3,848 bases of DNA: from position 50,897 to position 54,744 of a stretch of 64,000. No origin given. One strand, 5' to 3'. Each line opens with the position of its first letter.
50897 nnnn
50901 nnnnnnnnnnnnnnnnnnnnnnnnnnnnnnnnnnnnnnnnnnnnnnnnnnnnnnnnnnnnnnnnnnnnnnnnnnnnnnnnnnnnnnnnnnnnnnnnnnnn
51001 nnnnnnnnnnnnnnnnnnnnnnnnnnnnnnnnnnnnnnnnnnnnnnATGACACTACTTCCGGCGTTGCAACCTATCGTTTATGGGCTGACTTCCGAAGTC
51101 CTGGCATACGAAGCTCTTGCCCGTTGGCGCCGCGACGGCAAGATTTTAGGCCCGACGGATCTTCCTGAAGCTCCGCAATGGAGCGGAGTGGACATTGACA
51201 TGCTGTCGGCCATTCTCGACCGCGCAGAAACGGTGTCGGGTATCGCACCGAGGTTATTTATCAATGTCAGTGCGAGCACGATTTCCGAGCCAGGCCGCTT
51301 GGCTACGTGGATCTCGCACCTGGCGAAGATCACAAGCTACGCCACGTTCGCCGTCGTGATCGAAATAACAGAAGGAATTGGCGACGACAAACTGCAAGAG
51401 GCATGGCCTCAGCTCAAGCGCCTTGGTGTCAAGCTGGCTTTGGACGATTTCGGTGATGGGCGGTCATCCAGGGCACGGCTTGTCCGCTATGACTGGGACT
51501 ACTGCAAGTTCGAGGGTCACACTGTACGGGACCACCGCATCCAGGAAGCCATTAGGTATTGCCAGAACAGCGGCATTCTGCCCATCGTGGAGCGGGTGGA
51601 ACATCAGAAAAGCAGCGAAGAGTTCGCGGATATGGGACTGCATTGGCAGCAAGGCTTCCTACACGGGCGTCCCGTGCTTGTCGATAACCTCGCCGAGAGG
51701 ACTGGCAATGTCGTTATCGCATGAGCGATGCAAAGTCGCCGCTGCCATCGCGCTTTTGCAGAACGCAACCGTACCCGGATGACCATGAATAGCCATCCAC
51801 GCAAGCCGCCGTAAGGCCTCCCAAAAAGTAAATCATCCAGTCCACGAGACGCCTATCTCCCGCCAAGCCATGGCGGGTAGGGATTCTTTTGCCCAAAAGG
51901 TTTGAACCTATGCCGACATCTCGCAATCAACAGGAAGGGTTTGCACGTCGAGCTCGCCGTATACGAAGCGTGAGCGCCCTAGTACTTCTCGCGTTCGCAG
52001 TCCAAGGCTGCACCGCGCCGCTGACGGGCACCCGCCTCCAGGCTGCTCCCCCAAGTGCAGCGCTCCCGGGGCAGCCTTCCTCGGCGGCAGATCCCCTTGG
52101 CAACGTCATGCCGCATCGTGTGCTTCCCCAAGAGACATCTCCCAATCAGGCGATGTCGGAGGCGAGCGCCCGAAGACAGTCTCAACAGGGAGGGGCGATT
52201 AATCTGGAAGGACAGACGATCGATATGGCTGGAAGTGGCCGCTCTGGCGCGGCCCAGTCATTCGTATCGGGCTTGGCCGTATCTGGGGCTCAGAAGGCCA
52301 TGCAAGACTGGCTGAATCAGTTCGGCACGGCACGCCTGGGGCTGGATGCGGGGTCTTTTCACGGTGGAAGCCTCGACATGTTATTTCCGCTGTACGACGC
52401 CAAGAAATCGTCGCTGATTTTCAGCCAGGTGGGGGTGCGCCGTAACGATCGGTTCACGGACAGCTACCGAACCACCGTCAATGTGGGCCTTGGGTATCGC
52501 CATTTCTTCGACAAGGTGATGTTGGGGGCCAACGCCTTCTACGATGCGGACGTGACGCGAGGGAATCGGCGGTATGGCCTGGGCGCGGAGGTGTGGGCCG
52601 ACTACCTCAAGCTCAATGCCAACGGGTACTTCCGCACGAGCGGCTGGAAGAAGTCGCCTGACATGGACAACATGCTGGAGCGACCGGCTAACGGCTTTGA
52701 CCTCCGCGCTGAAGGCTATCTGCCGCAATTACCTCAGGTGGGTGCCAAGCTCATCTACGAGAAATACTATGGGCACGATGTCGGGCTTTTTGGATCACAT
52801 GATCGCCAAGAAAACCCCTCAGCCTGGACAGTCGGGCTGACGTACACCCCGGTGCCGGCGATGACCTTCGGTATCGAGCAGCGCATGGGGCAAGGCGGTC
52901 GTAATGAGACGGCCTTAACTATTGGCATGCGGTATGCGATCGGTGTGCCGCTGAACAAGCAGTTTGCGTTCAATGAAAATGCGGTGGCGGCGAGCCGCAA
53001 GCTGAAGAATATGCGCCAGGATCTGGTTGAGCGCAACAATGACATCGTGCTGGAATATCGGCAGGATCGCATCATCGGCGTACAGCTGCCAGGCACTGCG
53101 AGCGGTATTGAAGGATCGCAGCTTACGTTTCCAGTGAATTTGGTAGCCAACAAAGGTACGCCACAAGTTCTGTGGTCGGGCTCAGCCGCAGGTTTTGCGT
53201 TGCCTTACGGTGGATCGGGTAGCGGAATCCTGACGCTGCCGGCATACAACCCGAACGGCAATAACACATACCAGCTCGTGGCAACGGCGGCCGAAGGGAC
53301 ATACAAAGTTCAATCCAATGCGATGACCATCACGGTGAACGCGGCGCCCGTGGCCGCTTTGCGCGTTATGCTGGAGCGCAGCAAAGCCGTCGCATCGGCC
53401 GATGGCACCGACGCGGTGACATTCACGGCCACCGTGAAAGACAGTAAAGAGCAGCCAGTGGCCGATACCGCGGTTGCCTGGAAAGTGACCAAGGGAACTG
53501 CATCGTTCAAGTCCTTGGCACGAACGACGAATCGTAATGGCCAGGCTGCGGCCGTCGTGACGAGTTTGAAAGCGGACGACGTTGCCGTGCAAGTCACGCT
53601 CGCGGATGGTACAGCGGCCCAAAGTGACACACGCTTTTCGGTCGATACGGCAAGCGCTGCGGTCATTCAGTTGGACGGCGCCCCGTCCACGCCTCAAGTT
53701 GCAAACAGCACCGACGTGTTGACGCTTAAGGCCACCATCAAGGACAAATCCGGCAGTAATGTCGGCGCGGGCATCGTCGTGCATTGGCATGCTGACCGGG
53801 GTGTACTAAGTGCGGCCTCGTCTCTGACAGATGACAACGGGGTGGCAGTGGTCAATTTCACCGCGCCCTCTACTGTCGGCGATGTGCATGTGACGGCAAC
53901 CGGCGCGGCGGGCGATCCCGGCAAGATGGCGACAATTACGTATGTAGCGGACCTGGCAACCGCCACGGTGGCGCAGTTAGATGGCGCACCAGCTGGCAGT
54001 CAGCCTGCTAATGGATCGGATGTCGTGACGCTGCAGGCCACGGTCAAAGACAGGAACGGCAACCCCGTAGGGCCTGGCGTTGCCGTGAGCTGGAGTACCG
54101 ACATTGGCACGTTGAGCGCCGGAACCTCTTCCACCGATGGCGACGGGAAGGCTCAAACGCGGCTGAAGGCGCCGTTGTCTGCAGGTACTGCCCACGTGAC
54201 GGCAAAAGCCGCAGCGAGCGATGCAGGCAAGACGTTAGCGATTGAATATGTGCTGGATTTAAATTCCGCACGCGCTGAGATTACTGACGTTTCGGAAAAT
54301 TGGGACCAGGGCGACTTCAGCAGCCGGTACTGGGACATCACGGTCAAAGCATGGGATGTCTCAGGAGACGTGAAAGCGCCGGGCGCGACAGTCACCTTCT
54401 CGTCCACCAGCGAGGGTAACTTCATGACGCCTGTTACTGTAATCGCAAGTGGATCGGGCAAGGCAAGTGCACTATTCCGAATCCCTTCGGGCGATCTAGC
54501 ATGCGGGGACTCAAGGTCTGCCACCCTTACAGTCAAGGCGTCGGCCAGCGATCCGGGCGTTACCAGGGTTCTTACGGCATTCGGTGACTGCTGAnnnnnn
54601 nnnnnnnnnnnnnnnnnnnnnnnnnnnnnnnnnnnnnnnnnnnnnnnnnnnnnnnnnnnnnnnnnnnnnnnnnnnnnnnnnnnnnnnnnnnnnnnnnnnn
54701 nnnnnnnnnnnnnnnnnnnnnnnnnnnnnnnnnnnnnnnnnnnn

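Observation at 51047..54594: Stand-alone EAL phosphodiesterase adjacent to an invasin/intimin-type inverse-autotransporter adhesin beside dotA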

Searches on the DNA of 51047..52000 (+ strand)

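Call 72: search_rna_families(source=window, start=51600, end=52000, threshold=evalue, max_evalue=10)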
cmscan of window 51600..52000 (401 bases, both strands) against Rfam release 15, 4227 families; matches with E-value up to 10: 5.
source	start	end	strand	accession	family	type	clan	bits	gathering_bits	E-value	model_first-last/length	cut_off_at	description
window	51859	51878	+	RF03085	abiF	Gene; sRNA;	-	16.4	37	3.5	1-37/37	no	abiF RNA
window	51869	51964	+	RF00580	SNORD91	Gene; snRNA; snoRNA; CD-box;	-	15.5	51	7.8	1-95/95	no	Small nucleolar RNA SNORD91 family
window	51844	51956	-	RF02532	MNV_3UTR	Cis-reg;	-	14.2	70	0.71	1-222/222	no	Murine norovirus 3'UTR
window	51680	51745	-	RF01340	CRISPR-DR29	Gene; CRISPR;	-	13.2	39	8.7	1-37/37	no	CRISPR RNA direct repeat element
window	51604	51667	+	RF02161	PART1_3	Gene; lncRNA;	-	11.8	40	3.3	59-131/131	no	Prostate androgen-regulated transcript 1 conserved region 3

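Call 104: search_dna_similar(query=L003:6001-6678:+, collection=plasmids, mode=near, max_rows=5, rows=spread)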
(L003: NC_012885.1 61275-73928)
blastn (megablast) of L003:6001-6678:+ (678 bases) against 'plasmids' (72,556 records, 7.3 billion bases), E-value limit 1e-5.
Records with a match: 47; places in all: 49; records where one place covers at least 80% of the query: 46.
Best place of each record, by identity: >=99% 47.
By first word of the organism name: Citrobacter 11; Klebsiella 10; Enterobacter 9; Salmonella 5; Escherichia 5; Aeromonas 3; Serratia 1; Raoultella 1; Kluyvera 1; Morganella 1.
By predicted mobility (MOB-suite, as given by PLSDB): conjugative 47.
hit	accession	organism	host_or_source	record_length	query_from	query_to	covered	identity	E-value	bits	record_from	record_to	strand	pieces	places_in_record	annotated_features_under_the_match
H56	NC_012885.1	Aeromonas hydrophila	-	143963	1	678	100%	100.0%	0e+0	1253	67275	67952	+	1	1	EAL domain-containing protein | TraU family protein | TrbC family F-type conjugative pilus assembly protein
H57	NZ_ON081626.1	Klebsiella pneumoniae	-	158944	1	678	100%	99.7%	0e+0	1242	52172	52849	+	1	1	EAL domain-containing protein | TraU family protein | TrbC family F-type conjugative pilus assembly protein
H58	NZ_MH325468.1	Enterobacter hormaechei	urine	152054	1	678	100%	99.7%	0e+0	1242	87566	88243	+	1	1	EAL domain-containing protein | TrbC family F-type conjugative pilus assembly protein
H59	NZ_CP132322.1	Morganella morganii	Homo sapiens,Rectal Swab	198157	1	678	100%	99.7%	0e+0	1242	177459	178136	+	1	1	EAL domain-containing protein | TraU family protein | TrbC family F-type conjugative pilus assembly protein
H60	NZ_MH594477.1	Citrobacter freundii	-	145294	1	450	66%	99.6%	0e+0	821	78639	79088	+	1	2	EAL domain-containing protein | TrbC family F-type conjugative pilus assembly protein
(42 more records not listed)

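Call 105: search_dna_similar(query=L003:4736-7676:+, collection=plasmids, mode=distant, max_rows=14, rows=spread)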
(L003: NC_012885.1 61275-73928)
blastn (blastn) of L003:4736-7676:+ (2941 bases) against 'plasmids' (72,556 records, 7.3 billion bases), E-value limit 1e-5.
Records with a match: 884; places in all: 895; records where one place covers at least 80% of the query: 805.
Best place of each record, by identity: >=99% 47; 90-95% 22; 80-90% 751; 60-80% 64.
By first word of the organism name: Klebsiella 294; Escherichia 154; Salmonella 118; Citrobacter 66; Vibrio 54; Providencia 51; Enterobacter 42; Aeromonas 22; Proteus 19; Shewanella 11; and 19 more.
By predicted mobility (MOB-suite, as given by PLSDB): conjugative 868; non-mobilizable 10; mobilizable 6.
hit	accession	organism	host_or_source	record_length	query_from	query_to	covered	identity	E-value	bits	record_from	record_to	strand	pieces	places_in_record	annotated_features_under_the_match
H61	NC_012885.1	Aeromonas hydrophila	-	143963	1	2941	100%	100.0%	0e+0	5304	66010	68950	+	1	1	TrbC family F-type conjugative pilus assembly protein | TraU family protein | EAL domain-containing protein | S26 family signal peptidase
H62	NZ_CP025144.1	Klebsiella pneumoniae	Homo sapiens,bronchoalveolar lavage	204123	1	2941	100%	81.5%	0e+0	2833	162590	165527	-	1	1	TrbC family F-type conjugative pilus assembly protein | TraU family protein | EAL domain-containing protein | S26 family signal peptidase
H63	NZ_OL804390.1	Klebsiella pneumoniae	-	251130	1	2941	100%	81.5%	0e+0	2833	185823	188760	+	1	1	TrbC family F-type conjugative pilus assembly protein | TraU family protein | EAL domain-containing protein | S26 family signal peptidase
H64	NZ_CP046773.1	Vibrio alginolyticus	wound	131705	1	2941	100%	81.5%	0e+0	2833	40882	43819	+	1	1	TrbC family F-type conjugative pilus assembly protein | TraU family protein | EAL domain-containing protein | S26 family signal peptidase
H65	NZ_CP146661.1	Escherichia coli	Homo sapiens,cell culture,Ileum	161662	1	2941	100%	81.5%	0e+0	2833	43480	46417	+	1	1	TrbC family F-type conjugative pilus assembly protein | TraU family protein | EAL domain-containing protein | S26 family signal peptidase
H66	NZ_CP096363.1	Providencia sp. PROV008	Clinical or host-associated ...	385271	1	2941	100%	81.5%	0e+0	2833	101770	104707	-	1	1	TrbC family F-type conjugative pilus assembly protein | TraU family protein | EAL domain-containing protein | S26 family signal peptidase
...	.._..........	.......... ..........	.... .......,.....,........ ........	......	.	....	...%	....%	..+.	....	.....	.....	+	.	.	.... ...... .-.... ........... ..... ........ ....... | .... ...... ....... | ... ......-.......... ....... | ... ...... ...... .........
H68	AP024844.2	Enterobacter cloacae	-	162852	1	2941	100%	81.5%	0e+0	2829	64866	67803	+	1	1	hypothetical protein (x4)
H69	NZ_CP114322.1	Klebsiella variicola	Homo sapiens,urine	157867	1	2941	100%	81.5%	0e+0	2829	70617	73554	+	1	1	TrbC family F-type conjugative pilus assembly protein | TraU family protein | EAL domain-containing protein | S26 family signal peptidase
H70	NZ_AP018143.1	Escherichia coli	Homo sapiens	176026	1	2941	100%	81.5%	0e+0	2829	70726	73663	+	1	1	TrbC family F-type conjugative pilus assembly protein | TraU family protein | EAL domain-containing protein | S26 family signal peptidase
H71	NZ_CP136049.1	Citrobacter freundii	Homo sapiens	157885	1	2941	100%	81.5%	0e+0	2829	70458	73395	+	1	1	TrbC family F-type conjugative pilus assembly protein | TraU family protein | EAL domain-containing protein | S26 family signal peptidase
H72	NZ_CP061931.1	Klebsiella michiganensis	Homo sapiens,Rectal swab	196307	1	2941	100%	81.4%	0e+0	2825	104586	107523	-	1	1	TrbC family F-type conjugative pilus assembly protein | TraU family protein | EAL domain-containing protein | S26 family signal peptidase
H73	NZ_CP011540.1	Klebsiella aerogenes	Homo sapiens,bronchial aspiration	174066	1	1732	59%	86.0%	0e+0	2021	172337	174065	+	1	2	TrbC family F-type conjugative pilus assembly protein | S26 family signal peptidase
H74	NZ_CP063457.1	Pseudomonas shirazica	whole organism,hospital sewage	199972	2409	2526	4%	72.9%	2e-8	70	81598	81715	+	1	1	TraU family protein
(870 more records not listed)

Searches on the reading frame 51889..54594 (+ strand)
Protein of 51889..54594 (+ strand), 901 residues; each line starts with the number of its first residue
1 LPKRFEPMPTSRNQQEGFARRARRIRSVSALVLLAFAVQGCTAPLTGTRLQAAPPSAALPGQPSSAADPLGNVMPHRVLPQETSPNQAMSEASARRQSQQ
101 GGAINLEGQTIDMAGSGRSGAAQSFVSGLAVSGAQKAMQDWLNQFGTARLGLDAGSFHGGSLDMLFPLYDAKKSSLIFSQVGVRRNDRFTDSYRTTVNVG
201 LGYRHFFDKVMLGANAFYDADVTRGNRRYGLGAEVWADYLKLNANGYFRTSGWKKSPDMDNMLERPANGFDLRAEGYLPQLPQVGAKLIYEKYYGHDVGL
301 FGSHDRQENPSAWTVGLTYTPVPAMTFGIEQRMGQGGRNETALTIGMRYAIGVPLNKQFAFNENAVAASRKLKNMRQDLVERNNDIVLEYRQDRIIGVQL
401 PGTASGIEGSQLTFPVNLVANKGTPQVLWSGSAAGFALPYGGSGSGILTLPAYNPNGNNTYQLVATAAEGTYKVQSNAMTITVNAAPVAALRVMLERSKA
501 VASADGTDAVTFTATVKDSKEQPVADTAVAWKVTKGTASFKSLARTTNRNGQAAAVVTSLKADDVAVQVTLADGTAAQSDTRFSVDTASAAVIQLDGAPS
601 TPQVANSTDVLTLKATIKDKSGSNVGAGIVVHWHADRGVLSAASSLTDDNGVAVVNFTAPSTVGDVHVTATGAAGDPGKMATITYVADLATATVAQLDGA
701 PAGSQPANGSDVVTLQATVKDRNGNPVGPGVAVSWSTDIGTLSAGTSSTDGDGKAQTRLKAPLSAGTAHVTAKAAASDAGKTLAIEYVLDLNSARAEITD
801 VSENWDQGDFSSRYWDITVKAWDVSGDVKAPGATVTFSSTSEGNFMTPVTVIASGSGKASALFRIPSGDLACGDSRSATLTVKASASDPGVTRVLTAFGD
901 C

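Call 3: search_protein_families(library=pfam, proteins=[window:51889-54594:+], max_evalue=0.01)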
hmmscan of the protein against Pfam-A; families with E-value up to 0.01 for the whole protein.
window:51889-54594:+ (901 aa): 3 families
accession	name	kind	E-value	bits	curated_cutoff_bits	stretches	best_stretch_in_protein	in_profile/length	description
PF11924.14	IAT_beta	-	9.1e-88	294.9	22.3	1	119-384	19-279/279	Inverse autotransporter, beta-domain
PF02369.22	Big_1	-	7.9e-44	148.1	34.9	3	495-583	4-92/93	Bacterial Ig-like domain (group 1)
PF09134.16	Invasin_D3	-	8.7e-27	93.9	33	3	706-788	15-96/98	Invasin, domain 3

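Call 4: search_protein_families(library=ncbifam, proteins=[window:51889-54594:+], max_evalue=0.01)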
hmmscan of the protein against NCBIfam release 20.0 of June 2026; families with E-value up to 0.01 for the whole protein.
window:51889-54594:+ (901 aa): 8 families
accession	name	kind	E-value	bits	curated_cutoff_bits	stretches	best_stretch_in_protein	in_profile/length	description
NF033627.3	intimin_all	equivalog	2.8e-103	346.5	1400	2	122-685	187-750/939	intimin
NF033639.1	intimin_alpha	exception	3.6e-100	336.2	2050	3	121-670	186-734/940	intimin type alpha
NF040979.1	Ve_Ilp_Nterm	equivalog_domain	9e-86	288.4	1125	1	121-485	180-540/550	inverse autotransporter adhesin Ilp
NF040981.1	Ve_YrIlm_NTERM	equivalog_domain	5.4e-85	285.8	750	1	97-434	120-448/477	YrIlm family inverse autotransporter adhesin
NF040978.1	Ve_IatC_Nterm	equivalog_domain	1.3e-79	268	2400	1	118-725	161-772/1065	inverse autotransporter adhesin IatC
NF033423.1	inverse_SinH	equivalog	2.4e-79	267.4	999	1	119-400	82-358/730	intimin-like inverse autotransporter SinH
NF040980.1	Ve_Inv_Crono_N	equivalog_domain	8e-76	255.3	710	1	114-392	66-340/350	inverse autotransporter invasin Inv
NF007556.1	PRK10177.1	equivalog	1.7e-65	221.4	508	1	129-485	91-448/454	YchO/YchP family invasin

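Call 19: find_homologous_proteins(query=window:51889-54594:+)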
Query window:51889-54594:+ (901 aa): 271 proteins with E <= 0.001 among 8000 candidates; the best 120 are listed.
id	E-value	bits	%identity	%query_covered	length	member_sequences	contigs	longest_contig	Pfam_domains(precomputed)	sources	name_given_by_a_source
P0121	0.0e+0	1822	100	92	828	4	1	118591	PF02369.23,PF11924.15,PF09134.17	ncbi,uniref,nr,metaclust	ncbi:hypothetical protein BAU07_26290 (plasmid) [Bordetella flabilis]|uniref:Big-1 domain-containing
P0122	0.0e+0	1123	62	86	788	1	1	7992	PF02369.23,PF11924.15,PF09134.17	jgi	jgi:adhesin/invasin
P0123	0.0e+0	1113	51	75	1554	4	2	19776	PF02369.23,PF11924.15,PF18565.8,PF09134.17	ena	-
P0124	0.0e+0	1098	48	86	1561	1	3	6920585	PF02369.23,PF11924.15,PF18565.8,PF09134.17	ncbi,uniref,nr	ncbi:Ig-like domain-containing protein [Achromobacter sp. SD115]|uniref:Ig-like domain-containing pr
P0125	0.0e+0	1070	50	76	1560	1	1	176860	PF02369.23,PF11924.15,PF09134.17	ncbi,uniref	ncbi:Ig-like domain-containing protein [Achromobacter aegrifaciens]|uniref:Ig-like domain-containing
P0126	0.0e+0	1062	44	96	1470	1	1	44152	PF02369.23,PF11924.15,PF18565.8,PF09134.17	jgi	-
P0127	0.0e+0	1046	48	84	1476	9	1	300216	PF02369.23,PF11924.15,PF18565.8,PF09134.17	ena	-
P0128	0.0e+0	1031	49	80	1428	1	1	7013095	PF02369.23,PF11924.15,PF09134.17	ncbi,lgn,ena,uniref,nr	ncbi:bacterial Ig-like domain protein [Achromobacter xylosoxidans A8]|uniref:Bacterial Ig-like domai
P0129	0.0e+0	1020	48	86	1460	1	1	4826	PF02369.23,PF11924.15,PF09134.17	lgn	-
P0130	0.0e+0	1014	46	86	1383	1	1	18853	PF02369.23,PF11924.15,PF09134.17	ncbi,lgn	-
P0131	1.5e-295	1001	46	86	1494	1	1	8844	PF02369.23,PF11924.15,PF18565.8,PF09134.17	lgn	-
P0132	3.3e-285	967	46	85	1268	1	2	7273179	PF02369.23,PF11924.15,PF18565.8,PF09134.17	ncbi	ncbi:Ig-like domain-containing protein [Achromobacter aegrifaciens]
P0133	2.9e-273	927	47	85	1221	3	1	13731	PF02369.23,PF11924.15,PF09134.17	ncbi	-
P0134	6.4e-272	923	45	82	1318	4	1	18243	PF02369.23,PF11924.15,PF09134.17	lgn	-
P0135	3.9e-271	920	47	87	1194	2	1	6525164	PF02369.23,PF11924.15,PF18565.8,PF09134.17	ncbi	ncbi:Ig-like domain-containing protein [Achromobacter aegrifaciens]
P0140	3.1e-185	636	42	87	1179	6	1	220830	PF02369.23,PF11924.15,PF09134.17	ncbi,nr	ncbi:hypothetical protein CE206_28800 (plasmid) [Achromobacter xylosoxidans]|nr:hypothetical protein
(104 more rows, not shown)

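Call 70: find_encoding_contigs(protein=P0122, flank=8000, max_places=3)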
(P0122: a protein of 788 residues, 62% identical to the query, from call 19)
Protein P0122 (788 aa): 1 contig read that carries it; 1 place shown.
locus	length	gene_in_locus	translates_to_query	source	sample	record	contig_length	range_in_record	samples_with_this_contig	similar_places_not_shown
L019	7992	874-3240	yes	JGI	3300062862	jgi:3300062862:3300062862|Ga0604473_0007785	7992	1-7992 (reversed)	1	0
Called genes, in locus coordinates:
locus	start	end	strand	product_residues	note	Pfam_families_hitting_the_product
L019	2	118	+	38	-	?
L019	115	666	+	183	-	PF05951:Peptidase_M15_2, PF08291:Peptidase_M15_3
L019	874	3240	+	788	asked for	PF11924:IAT_beta, PF02369:Big_1, PF09134:Invasin_D3, PF02369:Big_1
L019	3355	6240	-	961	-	PF08751:TrwC, PF13245:AAA_19, PF13604:AAA_30, PF01443:Viral_helicase1 (weak), PF22232:TraI_hel_assoc_N, PF13538:UvrD_C_2 (weak)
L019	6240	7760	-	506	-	PF10412:TrwB_AAD_bind, PF02534:T4SS-DNA_transf, PF12696:TraG-D_C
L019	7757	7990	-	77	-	?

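Call 91: find_encoding_contigs(protein=P0140, flank=8000, max_places=1)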
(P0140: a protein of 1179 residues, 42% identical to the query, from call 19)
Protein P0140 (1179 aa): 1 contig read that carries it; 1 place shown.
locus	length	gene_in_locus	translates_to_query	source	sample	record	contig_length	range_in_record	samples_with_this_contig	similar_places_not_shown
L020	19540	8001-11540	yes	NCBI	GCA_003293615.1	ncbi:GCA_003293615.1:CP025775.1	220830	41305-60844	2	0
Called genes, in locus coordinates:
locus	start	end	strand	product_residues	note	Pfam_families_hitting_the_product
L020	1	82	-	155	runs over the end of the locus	PF14588:YjgF_endoribonc, PF01042:Ribonuc_L-PSP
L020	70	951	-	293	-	PF02567:PhzC-PhzF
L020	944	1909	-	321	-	PF03401:TctC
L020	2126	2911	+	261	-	PF12833:HTH_18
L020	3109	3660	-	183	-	PF20066:Glyoxalase_8 (faint)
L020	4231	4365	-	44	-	-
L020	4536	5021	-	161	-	-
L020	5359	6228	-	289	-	-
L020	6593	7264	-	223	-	PF02586:SRAP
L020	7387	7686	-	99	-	PF10616:DUF2471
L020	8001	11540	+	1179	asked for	PF11924:IAT_beta, PF02369:Big_1, PF09134:Invasin_D3, PF02369:Big_1, PF09134:Invasin_D3, PF02369:Big_1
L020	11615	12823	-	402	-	-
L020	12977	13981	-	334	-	-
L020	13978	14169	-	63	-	-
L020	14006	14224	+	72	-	-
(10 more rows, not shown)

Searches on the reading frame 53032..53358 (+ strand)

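Call 48: search_protein_families(library=pfam, proteins=[window:53032-53358:+], max_evalue=1)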
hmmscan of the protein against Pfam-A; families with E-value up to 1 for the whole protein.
seq(109 aa): 1 family
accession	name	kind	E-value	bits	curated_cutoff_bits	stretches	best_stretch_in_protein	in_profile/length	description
PF17518.7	DUF5443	-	0.25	10.7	25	1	30-86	255-309/344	Family of unknown function (DUF5443)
